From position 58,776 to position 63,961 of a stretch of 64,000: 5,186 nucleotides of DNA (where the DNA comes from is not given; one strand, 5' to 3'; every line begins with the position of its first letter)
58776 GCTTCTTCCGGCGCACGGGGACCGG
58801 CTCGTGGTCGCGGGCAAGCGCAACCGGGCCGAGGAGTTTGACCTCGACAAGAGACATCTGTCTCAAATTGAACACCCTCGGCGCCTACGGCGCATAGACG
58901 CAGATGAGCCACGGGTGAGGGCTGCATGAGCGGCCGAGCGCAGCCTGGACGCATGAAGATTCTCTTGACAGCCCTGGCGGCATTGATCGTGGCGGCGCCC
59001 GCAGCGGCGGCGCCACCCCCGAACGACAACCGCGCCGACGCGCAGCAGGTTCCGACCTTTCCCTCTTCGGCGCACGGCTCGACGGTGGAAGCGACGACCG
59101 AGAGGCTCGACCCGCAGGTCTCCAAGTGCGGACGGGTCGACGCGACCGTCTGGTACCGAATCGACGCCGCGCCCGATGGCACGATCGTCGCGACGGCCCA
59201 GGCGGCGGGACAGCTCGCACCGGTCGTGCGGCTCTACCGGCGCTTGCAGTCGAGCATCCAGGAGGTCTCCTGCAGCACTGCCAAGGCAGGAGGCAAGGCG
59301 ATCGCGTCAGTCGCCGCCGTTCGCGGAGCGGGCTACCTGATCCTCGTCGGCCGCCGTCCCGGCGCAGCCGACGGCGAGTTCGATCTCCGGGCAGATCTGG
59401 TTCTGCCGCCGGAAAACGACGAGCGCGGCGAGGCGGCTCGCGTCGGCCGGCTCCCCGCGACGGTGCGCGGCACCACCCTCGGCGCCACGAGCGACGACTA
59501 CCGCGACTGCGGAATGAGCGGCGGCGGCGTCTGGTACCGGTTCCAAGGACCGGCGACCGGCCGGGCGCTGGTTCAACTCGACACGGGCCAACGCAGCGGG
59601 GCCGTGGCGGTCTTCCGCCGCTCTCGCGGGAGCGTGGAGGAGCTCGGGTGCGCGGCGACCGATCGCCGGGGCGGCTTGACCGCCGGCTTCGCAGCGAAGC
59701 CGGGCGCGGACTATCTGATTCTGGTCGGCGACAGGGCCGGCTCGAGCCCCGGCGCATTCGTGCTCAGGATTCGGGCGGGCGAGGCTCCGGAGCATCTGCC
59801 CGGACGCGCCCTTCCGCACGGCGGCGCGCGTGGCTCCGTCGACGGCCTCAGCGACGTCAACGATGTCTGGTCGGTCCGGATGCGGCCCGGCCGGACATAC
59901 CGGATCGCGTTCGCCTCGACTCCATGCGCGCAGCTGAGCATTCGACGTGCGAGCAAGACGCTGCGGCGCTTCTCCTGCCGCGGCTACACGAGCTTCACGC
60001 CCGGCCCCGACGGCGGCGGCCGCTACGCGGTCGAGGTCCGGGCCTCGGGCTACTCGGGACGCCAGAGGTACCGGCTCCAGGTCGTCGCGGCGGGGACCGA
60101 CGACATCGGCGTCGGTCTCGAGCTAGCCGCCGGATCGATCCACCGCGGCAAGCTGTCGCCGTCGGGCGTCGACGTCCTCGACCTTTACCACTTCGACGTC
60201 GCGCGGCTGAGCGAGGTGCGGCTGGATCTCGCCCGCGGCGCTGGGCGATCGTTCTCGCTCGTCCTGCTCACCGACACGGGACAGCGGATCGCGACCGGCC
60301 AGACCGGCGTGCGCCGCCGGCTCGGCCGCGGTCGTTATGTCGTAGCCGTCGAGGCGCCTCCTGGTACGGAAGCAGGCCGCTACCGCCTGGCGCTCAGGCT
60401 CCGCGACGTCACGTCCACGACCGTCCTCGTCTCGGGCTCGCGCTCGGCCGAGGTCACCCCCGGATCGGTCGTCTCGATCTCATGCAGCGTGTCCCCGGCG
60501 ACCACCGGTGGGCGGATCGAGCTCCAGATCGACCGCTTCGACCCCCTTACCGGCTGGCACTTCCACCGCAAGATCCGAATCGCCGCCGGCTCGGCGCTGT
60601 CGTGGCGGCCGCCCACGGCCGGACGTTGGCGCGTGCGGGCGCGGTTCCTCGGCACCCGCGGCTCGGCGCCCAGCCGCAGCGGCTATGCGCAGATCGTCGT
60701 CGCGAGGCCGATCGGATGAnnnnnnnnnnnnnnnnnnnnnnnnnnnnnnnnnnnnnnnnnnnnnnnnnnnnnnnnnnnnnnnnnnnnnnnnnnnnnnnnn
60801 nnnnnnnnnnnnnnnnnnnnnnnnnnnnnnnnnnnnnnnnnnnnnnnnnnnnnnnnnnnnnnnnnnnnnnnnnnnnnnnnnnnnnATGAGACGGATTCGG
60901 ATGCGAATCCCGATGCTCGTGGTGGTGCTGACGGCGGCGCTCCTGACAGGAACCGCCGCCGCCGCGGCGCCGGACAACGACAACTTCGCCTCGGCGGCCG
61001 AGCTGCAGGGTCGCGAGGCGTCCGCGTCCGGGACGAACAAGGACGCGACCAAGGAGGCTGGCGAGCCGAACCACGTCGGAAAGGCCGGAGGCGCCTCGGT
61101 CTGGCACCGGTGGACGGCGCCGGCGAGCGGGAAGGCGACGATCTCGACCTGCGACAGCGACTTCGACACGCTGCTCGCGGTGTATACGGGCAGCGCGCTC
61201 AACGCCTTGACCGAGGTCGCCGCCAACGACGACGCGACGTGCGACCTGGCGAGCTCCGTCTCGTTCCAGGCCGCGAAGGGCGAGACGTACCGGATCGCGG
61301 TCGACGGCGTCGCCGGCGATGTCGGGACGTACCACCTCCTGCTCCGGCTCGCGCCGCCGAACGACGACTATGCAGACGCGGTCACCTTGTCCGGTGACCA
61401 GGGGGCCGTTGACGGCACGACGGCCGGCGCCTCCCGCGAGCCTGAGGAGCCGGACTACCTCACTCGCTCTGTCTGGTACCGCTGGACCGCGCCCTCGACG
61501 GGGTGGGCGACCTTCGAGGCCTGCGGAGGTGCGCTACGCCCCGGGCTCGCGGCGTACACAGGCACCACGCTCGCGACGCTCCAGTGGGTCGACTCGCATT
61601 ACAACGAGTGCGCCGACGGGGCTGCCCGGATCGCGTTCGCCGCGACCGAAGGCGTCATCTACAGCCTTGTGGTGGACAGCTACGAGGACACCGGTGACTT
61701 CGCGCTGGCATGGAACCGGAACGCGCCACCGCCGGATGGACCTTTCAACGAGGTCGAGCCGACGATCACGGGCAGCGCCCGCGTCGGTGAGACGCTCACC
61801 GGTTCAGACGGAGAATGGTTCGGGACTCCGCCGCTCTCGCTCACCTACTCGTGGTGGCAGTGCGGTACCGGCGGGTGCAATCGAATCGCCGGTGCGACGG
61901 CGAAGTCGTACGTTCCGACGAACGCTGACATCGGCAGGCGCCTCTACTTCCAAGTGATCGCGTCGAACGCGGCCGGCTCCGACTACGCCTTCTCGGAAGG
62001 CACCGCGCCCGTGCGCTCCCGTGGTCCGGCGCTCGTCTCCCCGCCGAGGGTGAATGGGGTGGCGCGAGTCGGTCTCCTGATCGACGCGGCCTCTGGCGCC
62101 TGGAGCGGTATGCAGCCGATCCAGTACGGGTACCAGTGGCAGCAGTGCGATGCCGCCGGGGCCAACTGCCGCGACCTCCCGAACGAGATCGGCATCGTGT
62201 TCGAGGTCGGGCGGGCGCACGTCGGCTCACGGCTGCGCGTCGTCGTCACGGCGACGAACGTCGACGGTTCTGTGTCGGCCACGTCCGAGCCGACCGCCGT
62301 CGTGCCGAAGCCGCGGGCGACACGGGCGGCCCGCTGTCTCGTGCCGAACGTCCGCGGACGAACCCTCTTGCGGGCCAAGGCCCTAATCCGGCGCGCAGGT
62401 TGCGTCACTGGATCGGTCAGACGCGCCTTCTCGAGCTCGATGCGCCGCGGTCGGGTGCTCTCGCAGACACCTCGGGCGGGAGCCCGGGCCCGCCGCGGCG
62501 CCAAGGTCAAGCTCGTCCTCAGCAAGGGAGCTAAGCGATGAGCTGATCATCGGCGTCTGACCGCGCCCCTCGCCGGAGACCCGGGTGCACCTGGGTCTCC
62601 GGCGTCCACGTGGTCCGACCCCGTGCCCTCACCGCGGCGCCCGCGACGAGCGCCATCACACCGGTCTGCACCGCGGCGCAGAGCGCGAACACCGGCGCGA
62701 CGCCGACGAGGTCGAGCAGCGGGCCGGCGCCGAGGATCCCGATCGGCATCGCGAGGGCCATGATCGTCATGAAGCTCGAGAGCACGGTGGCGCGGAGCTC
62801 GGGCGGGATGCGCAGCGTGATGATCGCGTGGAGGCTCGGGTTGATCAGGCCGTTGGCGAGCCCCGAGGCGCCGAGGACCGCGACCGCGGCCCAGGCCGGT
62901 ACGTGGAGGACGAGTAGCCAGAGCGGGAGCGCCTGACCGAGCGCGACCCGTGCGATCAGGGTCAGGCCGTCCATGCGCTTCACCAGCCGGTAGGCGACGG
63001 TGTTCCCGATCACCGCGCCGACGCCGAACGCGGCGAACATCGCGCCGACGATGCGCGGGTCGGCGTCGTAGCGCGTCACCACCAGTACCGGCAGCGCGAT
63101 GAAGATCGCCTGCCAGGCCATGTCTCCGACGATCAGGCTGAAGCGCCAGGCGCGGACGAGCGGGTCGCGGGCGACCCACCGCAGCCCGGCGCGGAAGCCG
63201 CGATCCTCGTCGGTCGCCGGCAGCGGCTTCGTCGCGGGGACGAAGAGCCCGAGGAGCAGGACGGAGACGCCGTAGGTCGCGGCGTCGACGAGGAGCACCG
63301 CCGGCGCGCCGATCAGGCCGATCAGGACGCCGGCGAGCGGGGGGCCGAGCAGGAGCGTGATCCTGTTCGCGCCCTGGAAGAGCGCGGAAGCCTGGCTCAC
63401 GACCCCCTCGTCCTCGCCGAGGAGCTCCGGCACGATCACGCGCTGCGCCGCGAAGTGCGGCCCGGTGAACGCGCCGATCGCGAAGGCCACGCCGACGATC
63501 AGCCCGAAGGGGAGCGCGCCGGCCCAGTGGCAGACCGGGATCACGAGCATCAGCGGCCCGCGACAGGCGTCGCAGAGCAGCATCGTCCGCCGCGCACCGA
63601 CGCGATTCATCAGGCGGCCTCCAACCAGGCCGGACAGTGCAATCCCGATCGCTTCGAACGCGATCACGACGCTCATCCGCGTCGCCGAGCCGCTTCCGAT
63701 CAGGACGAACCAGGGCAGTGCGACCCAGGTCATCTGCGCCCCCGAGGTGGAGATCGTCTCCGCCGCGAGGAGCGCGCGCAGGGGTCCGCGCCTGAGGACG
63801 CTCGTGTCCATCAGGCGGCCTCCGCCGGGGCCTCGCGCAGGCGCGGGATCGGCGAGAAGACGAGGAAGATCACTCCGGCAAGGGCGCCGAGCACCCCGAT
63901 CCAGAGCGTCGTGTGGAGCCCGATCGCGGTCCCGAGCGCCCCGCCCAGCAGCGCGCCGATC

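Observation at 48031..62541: Duplicated AfsR-like signalling island: SARP regulators with an inserted nucleotide-cyclase domain, flanking two Ser/Thr kinases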

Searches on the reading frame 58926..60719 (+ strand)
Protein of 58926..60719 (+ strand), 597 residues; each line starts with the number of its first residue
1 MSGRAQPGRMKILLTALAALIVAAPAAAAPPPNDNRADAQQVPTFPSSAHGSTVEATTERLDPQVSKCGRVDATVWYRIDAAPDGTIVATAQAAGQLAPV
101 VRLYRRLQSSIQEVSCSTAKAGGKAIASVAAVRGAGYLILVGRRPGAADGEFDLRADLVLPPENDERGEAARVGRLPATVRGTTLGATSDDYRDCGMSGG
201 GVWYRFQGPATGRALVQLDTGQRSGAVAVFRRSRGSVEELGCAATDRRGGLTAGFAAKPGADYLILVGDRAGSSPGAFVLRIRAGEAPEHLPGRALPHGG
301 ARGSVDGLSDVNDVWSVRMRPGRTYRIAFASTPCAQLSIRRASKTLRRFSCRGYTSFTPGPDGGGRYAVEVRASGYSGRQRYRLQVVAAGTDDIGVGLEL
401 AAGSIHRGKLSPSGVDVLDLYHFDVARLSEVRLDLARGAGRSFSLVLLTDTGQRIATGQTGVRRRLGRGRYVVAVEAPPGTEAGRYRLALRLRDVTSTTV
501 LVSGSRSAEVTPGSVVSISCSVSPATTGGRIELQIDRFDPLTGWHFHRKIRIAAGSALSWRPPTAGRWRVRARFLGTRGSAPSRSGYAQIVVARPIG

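Call 7: search_protein_families(library=pfam, proteins=[window:58926-60719:+], max_evalue=0.01)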
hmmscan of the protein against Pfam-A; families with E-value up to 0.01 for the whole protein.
window:58926-60719:+ (597 aa): 0 families

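Call 56: search_protein_families(library=ncbifam, proteins=[window:58953-60719:+], max_evalue=0.01)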
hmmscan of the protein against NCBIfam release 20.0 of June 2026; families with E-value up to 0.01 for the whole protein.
window:58953-60719:+ (588 aa): 0 families

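Call 75: find_homologous_proteins(query=window:58953-60719:+, max_evalue=0.00001)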
Query window:58953-60719:+ (588 aa): 404 proteins with E <= 0.00001 among 8000 candidates; the best 120 are listed.
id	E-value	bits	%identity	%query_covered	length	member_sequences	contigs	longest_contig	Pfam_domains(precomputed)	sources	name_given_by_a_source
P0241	0.0e+0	1277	100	100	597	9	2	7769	-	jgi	jgi:hypothetical protein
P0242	0.0e+0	1200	93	96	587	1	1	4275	-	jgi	jgi:hypothetical protein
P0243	0.0e+0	1165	90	100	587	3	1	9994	-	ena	-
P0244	0.0e+0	1133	88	100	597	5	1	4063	-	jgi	jgi:hypothetical protein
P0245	0.0e+0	1087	86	96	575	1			PF16640.12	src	-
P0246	0.0e+0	1086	84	100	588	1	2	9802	-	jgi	jgi:hypothetical protein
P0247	0.0e+0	1064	82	100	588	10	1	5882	-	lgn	-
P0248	0.0e+0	1060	83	100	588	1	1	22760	-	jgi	jgi:hypothetical protein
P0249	1.1e-295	1000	76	100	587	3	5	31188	-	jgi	jgi:hypothetical protein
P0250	1.9e-295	999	76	96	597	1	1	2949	-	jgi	-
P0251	1.0e-292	990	76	100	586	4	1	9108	-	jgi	jgi:hypothetical protein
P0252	1.7e-292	989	77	100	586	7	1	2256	-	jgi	jgi:hypothetical protein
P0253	3.0e-291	985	76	100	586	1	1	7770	-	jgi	jgi:hypothetical protein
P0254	7.5e-291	984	76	100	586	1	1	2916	-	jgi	jgi:hypothetical protein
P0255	1.0e-289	980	76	100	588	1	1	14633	-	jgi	jgi:hypothetical protein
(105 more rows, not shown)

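Call 79: predict_structure(alignment_id=A2)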
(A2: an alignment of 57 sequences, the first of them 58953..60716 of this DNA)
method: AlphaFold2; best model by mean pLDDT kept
length: 588 residues; sequences in the alignment: 57
mean_pLDDT: 85.1   pTM: 0.57
mean pLDDT of the five models: 85.1, 84.3, 83.0, 80.9, 79.2
residues with pLDDT >= 90: 261; 70-90: 265; 50-70: 39; < 50: 23
segments of 3 or more residues with pLDDT < 50: 9-18, 382-387, 404-407
pLDDT, mean of each block of 10 residues (from residue 1): 52 47 88 88 86 67 91 91 94 90 90 92 92 91 94 90 93 89 81 93 93 92 87 91 91 94 91 91 85 86 91 80 89 86 78 82 82 84 52 87 55 88 90 84 83 92 82 82 93 71 84 85 93 88 89 88 92 92 77
secondary structure, 60 per line:
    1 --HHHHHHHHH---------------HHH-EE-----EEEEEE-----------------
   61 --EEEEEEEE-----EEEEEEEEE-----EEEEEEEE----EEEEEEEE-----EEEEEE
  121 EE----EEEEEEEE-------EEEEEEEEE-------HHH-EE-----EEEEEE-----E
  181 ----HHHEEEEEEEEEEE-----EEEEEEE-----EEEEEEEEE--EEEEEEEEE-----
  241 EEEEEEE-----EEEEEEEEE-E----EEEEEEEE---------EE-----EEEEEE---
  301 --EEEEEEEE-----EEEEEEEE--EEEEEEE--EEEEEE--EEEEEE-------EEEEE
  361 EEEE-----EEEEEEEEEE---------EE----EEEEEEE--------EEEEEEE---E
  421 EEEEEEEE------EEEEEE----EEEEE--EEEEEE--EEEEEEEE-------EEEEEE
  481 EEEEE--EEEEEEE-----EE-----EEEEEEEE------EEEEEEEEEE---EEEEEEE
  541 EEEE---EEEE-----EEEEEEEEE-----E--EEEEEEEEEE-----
elements in order: H3-11 E38-43 E63-70 E76-84 E90-97 E102-109 E115-122 E127-134 E142-150 E169-174 E188-198 E204-210 E216-224 E227-235 E241-247 E253-261 E268-275 E292-297 E303-310 E316-323 E326-332 E335-340 E343-348 E356-364 E370-379 E395-401 E410-416 E420-428 E435-440 E445-449 E452-457 E460-467 E475-485 E488-494 E507-514 E521-530 E534-544 E548-551 E557-565 E574-583

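Call 81: fold_search(model_id=the predicted structure, library=pdb)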
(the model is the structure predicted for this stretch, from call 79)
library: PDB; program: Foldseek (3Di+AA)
matches with E <= 10: 1659; with E <= 0.001: 153
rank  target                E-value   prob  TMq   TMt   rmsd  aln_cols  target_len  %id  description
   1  5iku                  3.0e-09  1.00  0.14  0.32  16.6       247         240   16  Crystal structure of the Hathewaya histolytica ColG tandem collagen-binding domain s3as3b in the presence of calcium at  (released 2017-03-15)
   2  5hcc_B                4.6e-08  1.00  0.13  0.12  36.3       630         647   10  Ternary complex of human Complement C5 with Ornithodoros moubata OmCI and Dermacentor andersoni RaCI3. (released 2016-03-30)
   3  7ad6_B                6.8e-08  1.00  0.14  0.13  36.1       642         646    9  Crystal structure of human complement C5 in complex with the K92 bovine knob domain peptide. (released 2021-03-10)
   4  7ad7_B                6.8e-08  1.00  0.13  0.12  36.7       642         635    9  Crystal structure of human complement C5 in complex with the K8 bovine knob domain peptide. (released 2021-03-10)
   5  8uh2_A                1.8e-07  0.99  0.13  0.12  35.3       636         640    9  Complex of C3b with the inhibitor albicin (released 2024-05-08)
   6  9qk2_F                2.1e-07  0.99  0.13  0.12  36.1       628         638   10  Structure of the Complement classical and lectin pathway C3 convertase in complex with substrate C3 (released 2025-12-24)
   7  8h3u_A                2.5e-07  1.00  0.17  0.17  19.7       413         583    8  Inhibitor-bound EP, polyA model (released 2022-11-23)
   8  2wii_A                2.6e-07  0.99  0.13  0.12  35.5       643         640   10  Complement C3b in complex with factor H domains 1-4 (released 2009-06-09)
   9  2qki_A                3.8e-07  0.99  0.13  0.12  35.7       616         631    9  Human C3c in complex with the inhibitor compstatin (released 2007-08-14)
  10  8uin_A                4.2e-07  0.99  0.13  0.12  35.4       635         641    9  Structure of the C3bBb-albicin complex (released 2024-05-08)
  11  6rqj_B                4.2e-07  0.99  0.13  0.12  36.4       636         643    9  Structure of human complement C5 complexed with tick inhibitors OmCI, RaCI1 and CirpT1 (released 2020-01-08)
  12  4bk5_A                5.2e-07  1.00  0.16  0.18  24.9       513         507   10  crystal structure of the human EphA4 ectodomain in complex with human ephrin A5 (amine-methylated sample) (released 2013-07-03)
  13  3l3o_A                5.2e-07  0.99  0.13  0.12  35.5       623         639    8  Staphylococcal Complement Inhibitor (SCIN) in complex with Human Complement Component C3c (released 2010-08-04)
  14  3nms_A                6.0e-07  0.99  0.13  0.12  35.4       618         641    8  Staphylococcal Complement Inhibitor (SCIN) in complex with Human Complement C3c (released 2010-08-04)
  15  8ayh_C                7.3e-07  0.99  0.14  0.13  36.6       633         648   10  Structure of Complement C5 in Complex with small molecule inhibitor and CVF (released 2022-12-21)
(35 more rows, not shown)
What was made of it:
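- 58953..60719 (+): Sec1: secreted 588-aa all-beta protein with about five tandem beta-sandwich domains. First gene of the operon divergent from P2. Calls 79 and 81: pLDDT 85; best fold hit is the ColG collagen-binding tandem domain 5iku, E 3e-9.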

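Call 86: search_protein_families(library=padloc, proteins=[window:58953-60719:+], max_evalue=0.001)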
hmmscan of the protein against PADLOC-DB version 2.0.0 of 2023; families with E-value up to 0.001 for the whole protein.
window:58953-60719:+ (588 aa): 0 families

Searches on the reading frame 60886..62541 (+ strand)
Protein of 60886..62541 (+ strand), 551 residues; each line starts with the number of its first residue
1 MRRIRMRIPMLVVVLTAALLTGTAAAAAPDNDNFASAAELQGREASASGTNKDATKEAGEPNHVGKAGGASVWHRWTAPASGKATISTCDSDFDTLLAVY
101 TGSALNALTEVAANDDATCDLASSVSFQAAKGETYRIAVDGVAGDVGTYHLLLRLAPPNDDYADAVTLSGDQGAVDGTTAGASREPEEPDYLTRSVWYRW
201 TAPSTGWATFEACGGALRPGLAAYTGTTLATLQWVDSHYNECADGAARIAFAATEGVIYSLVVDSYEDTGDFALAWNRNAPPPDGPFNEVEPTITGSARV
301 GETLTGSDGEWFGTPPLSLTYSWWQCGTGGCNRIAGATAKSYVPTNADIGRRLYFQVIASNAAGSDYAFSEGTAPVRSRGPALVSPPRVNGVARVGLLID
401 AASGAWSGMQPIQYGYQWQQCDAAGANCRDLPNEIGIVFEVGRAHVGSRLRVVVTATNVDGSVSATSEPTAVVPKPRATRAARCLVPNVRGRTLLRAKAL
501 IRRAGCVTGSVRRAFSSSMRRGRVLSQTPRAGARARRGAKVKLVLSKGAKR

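Call 7: search_protein_families(library=pfam, proteins=[window:60886-62541:+], max_evalue=0.01)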
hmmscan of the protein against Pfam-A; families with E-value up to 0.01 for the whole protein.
window:60886-62541:+ (551 aa): 3 families
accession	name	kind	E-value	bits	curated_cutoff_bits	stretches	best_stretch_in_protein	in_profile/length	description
PF03793.24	PASTA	-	3.3e-11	43.4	23.2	1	486-547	3-64/64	PASTA domain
PF23197.1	IG_AIR9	-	0.00045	20.5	27.5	0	293-357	6-70/87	AIR9 A9 domain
PF04151.21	PPC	-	0.0059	17.9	25.9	0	73-141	4-70/70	Bacterial pre-peptidase C-terminal domain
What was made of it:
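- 60886..62541 (+): Sec2: secreted 551-aa protein with PPC-like and Ig-like domains and a C-terminal PASTA domain. Call 7 (PASTA E 3.3e-11; weak PPC and IG_AIR9 hits).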

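Call 56: search_protein_families(library=ncbifam, proteins=[window:60886-62541:+], max_evalue=0.01)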
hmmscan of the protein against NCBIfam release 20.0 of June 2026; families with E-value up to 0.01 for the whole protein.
window:60886-62541:+ (551 aa): 1 family
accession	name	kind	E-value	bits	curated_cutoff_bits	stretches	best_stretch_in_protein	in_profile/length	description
NF033483.0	PknB_PASTA_kin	equivalog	6.4e-08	32.1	450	1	483-549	364-430/563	Stk1 family PASTA domain-containing Ser/Thr kinase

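Call 86: search_protein_families(library=padloc, proteins=[window:60886-62541:+], max_evalue=0.001)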
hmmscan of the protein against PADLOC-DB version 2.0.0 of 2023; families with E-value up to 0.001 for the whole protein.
window:60886-62541:+ (551 aa): 2 families
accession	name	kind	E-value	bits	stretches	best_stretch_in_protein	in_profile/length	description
PDLC04060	PD-T4-6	-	1.4e-10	38.7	1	459-550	364-454/486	-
PDLC04040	PD-T4-6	-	9.2e-09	32.5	1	483-549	421-487/547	-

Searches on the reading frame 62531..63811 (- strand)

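Call 95: search_protein_families(library=pfam, proteins=[window:62531-63811:-], max_evalue=0.00001)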
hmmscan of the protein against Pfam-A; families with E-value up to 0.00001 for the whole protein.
window:62531-63811:- (426 aa): 2 families
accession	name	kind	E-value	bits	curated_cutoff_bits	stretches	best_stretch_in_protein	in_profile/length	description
PF07690.21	MFS_1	-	3.4e-38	131.9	33.4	2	17-358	4-346/347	Major Facilitator Superfamily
PF05977.19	MFS_3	-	1.5e-22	80.2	27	1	6-395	7-390/524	Transmembrane secretion effector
